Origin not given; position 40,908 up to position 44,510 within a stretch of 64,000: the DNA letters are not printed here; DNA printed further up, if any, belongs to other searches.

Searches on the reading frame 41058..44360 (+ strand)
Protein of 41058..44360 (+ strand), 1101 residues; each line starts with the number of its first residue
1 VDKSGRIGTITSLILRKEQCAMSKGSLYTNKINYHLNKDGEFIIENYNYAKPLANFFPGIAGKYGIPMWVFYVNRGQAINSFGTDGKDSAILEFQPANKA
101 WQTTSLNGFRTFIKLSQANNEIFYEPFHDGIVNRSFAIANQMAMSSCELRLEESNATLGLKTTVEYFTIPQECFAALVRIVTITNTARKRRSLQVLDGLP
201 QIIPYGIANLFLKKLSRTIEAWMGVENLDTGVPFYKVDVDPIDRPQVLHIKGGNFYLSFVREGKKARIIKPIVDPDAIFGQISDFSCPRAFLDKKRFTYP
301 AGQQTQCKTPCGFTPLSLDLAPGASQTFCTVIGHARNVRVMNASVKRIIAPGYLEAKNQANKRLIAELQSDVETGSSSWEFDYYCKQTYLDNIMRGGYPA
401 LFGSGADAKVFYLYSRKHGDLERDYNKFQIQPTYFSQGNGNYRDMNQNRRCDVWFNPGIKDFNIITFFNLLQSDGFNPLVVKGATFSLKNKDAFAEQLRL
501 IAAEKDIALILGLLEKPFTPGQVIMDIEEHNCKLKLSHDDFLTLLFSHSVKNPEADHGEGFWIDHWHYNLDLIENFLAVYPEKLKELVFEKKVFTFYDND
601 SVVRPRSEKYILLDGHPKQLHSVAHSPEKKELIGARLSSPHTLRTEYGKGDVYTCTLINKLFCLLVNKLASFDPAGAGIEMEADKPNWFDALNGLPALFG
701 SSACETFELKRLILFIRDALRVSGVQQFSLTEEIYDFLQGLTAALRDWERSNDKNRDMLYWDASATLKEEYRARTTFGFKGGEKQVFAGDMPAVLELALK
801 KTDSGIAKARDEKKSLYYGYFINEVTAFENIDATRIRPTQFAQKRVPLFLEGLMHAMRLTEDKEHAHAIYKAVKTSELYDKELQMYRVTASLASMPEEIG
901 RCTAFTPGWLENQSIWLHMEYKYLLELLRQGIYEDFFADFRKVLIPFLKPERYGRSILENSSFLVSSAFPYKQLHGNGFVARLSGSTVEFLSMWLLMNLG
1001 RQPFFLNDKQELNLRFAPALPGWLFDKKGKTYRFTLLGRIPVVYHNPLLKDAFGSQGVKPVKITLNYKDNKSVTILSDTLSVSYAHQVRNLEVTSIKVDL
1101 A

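Call 10: search_protein_families(library=pfam, proteins=[window:41058-44360:+], max_evalue=0.1)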
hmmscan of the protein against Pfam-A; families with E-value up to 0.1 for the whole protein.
window:41058-44360:+ (1101 aa): 2 families
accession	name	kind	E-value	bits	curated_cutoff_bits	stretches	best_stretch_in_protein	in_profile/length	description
PF07422.18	s48_45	-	0.086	13.8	24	0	141-183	23-59/110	Sexual stage antigen s48/45 domain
PF06165.18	GH94_b-supersand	-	0.096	12.6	23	0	279-333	201-251/251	Glycosyl hydrolase 94, supersandwich domain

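Call 74: search_protein_families(library=ncbifam, proteins=[window:41058-44360:+], max_evalue=0.05)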
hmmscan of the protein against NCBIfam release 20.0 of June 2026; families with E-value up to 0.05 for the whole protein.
window:41058-44360:+ (1101 aa): 1 family
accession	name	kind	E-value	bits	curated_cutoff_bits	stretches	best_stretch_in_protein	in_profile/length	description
NF058639.1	GH149_beta_1_3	equivalog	6.6e-35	120.1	1150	3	560-838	514-789/1134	1,3-beta-D-glucan phosphorylase, GH149 family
